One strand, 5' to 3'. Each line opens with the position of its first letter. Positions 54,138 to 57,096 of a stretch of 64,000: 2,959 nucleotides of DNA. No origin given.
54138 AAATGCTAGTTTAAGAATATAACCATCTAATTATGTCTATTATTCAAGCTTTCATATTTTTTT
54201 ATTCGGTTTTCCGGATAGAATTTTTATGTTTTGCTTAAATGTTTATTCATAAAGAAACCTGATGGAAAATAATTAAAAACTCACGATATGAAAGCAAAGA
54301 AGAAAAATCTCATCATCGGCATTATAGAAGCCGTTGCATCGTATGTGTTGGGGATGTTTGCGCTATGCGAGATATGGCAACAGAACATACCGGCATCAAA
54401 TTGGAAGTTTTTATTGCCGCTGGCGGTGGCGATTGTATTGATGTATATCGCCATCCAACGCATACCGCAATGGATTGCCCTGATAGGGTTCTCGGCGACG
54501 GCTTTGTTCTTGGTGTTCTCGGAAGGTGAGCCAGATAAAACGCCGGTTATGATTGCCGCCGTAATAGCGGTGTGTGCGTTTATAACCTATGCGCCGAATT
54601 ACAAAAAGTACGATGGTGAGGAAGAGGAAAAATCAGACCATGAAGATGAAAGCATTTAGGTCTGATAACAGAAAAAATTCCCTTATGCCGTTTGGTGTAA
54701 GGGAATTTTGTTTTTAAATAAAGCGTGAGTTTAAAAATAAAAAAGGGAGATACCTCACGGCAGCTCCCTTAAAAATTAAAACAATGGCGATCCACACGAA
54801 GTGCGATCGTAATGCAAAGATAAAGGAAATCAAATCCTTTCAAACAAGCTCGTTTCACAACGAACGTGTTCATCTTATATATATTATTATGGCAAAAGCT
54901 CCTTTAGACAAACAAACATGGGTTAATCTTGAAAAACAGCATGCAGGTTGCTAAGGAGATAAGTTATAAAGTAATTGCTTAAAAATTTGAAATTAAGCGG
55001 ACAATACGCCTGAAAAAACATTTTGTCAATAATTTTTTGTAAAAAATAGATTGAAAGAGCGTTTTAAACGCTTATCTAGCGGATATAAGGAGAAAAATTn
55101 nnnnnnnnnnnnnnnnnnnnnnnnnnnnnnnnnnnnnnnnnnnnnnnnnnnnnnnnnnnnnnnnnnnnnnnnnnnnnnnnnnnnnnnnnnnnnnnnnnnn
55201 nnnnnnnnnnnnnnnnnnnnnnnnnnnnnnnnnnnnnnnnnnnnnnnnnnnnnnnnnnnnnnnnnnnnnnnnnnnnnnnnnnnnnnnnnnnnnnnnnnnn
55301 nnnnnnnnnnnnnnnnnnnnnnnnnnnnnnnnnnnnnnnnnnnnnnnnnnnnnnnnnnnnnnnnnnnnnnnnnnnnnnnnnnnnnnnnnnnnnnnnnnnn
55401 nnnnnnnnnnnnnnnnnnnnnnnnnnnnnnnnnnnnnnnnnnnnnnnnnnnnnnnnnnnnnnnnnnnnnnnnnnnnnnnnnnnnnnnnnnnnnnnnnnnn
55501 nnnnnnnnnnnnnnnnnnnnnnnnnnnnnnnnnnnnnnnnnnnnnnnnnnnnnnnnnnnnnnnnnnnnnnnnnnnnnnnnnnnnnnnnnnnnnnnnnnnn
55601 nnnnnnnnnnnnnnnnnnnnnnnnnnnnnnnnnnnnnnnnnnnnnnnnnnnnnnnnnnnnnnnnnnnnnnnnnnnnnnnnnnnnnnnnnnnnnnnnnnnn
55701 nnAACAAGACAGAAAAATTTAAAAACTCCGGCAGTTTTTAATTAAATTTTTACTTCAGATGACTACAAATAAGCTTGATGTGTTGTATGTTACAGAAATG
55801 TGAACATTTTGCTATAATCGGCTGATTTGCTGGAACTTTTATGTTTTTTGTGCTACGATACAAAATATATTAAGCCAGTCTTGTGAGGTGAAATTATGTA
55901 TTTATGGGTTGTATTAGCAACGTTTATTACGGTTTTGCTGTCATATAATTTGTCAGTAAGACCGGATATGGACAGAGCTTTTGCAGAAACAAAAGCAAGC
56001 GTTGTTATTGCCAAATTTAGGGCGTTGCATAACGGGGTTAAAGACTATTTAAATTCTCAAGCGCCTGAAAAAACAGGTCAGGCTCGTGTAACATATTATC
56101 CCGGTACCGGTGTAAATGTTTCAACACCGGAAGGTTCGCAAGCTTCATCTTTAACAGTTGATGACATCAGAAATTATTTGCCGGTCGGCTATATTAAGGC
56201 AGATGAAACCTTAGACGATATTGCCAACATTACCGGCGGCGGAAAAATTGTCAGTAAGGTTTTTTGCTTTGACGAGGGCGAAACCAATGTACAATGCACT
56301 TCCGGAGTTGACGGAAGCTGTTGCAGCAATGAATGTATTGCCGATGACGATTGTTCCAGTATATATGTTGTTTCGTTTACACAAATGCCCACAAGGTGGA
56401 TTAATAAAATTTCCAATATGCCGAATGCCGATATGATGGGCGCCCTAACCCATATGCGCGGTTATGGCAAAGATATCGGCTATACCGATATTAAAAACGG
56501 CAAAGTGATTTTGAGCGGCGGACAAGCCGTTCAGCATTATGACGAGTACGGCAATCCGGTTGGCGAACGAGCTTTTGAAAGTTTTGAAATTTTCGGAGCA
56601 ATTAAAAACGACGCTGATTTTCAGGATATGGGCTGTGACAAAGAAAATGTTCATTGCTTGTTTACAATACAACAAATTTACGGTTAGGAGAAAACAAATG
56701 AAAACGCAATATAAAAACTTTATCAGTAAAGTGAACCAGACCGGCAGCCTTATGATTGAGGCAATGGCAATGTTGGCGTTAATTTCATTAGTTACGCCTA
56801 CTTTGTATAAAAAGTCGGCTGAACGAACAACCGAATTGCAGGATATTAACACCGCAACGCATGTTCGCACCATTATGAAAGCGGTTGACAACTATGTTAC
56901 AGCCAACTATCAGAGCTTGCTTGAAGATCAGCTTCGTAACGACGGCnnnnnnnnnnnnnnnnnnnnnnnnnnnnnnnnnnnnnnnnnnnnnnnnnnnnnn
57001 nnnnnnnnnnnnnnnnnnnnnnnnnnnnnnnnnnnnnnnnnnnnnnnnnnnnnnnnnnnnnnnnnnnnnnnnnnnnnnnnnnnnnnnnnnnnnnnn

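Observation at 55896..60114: Two-gene operon encoding a Cys-rich anchor protein and a 1138-aa protein with a canonical prepilin (class III) N-terminus: candidate giant pilin or pilus-tip fibre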

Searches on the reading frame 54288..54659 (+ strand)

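Call 22: search_protein_families(library=pfam, proteins=[window:54288-54659:+], max_evalue=0.01)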
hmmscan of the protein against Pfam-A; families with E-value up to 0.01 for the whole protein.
window:54288-54659:+ (123 aa): 3 families
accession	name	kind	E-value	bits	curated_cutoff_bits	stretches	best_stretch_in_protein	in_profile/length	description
PF14351.11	DUF4401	-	0.0029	17.5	30.4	1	15-104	65-155/307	Domain of unknown function (DUF4401)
PF12670.12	DUF3792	-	0.0048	17.5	31.3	0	2-50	59-106/115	Protein of unknown function (DUF3792)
PF14965.11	BRI3BP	-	0.0081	16.2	27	0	45-113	89-157/179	Negative regulator of p53/TP53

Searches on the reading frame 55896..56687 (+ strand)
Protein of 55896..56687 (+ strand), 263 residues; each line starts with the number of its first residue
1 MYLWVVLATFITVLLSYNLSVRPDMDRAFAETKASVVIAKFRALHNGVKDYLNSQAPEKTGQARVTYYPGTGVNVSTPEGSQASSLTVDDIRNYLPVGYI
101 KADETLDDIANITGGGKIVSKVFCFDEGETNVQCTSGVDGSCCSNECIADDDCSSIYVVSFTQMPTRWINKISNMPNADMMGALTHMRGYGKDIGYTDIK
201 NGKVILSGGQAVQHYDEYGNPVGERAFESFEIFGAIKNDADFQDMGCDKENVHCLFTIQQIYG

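Call 3: search_protein_families(library=pfam, proteins=[window:55896-56687:+], max_evalue=1)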
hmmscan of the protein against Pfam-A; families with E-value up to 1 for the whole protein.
window:55896-56687:+ (263 aa): 0 families
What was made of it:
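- Closest known: R64 thin-pilus system. Different: No hit to the shufflon/PilV N-terminal family or to any other Pfam model (call 3).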

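Call 4: search_protein_families(library=ncbifam, proteins=[window:55896-56687:+], max_evalue=1)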
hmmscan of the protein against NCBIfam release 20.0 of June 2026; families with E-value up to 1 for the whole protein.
window:55896-56687:+ (263 aa): 0 families

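Call 17: find_homologous_proteins(query=window:55896-56687:+)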
Query window:55896-56687:+ (263 aa): 64 proteins with E <= 0.001 among 1102 candidates.
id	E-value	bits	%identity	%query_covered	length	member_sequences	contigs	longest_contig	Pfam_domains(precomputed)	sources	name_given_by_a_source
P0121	7.0e-173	591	97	100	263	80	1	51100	-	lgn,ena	-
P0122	1.0e-150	518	84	100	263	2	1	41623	-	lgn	-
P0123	1.3e-144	498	90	100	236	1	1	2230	-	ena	-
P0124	7.5e-127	440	71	100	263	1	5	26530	-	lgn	-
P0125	1.9e-124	432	70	100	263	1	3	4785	-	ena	-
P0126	3.9e-122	425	67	100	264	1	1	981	-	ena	-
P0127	2.6e-119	415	68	100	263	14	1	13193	-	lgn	-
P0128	3.7e-118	412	68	100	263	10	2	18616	-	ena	-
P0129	1.1e-116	407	67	100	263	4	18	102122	-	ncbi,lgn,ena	-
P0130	2.4e-116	406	67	100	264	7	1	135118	-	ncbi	-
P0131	1.5e-113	396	66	100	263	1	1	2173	-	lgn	-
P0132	6.6e-112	391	64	100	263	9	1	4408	-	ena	-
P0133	9.7e-112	390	63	100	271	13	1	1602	-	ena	-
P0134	2.4e-109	383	66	95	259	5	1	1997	-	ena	-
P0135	2.0e-108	380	62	100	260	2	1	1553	-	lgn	-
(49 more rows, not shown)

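Call 71: search_solved_structures(query=A3, max_evalue=10, show_alignments=2)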
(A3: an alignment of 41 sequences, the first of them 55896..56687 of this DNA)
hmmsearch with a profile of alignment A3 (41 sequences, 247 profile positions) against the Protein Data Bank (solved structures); distinct sequences matched with E-value up to 10: 0.

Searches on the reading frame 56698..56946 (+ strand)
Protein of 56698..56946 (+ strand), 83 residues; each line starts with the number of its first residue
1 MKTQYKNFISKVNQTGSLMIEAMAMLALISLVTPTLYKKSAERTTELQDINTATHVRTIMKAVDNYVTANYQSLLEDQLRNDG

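Call 27: search_solved_structures(query=window:56698-56946:+, max_evalue=10, show_alignments=5)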
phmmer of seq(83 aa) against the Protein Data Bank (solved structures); distinct sequences matched with E-value up to 10: 2.
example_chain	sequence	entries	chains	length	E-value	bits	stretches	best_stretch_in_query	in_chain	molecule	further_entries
1b9l_A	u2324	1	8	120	0.65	13.6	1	40-77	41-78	PROTEIN (EPIMERASE)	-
4aey_A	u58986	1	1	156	1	13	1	37-77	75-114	D-ERYTHRO-7,8-DIHYDRONEOPTERIN TRIPHOSPHATE EPIMERASE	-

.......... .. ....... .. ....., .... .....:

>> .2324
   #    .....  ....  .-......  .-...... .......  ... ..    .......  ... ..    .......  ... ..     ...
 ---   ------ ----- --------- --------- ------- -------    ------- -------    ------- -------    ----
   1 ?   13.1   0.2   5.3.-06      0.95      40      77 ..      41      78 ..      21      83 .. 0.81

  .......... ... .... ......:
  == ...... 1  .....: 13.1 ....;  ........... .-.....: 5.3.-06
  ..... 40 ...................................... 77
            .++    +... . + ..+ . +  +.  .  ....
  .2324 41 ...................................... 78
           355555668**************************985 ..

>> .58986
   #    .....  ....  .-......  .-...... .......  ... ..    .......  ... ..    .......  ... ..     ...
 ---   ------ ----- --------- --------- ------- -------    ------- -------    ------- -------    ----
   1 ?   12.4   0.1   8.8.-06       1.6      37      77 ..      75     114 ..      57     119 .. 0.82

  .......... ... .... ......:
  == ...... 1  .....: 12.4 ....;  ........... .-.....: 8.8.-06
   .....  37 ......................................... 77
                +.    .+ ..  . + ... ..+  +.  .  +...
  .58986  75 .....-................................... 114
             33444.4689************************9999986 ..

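Call 28: search_protein_families(library=pfam, proteins=[window:56698-56922:+], max_evalue=10)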
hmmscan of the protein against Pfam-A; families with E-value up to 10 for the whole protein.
seq(75 aa): 0 families
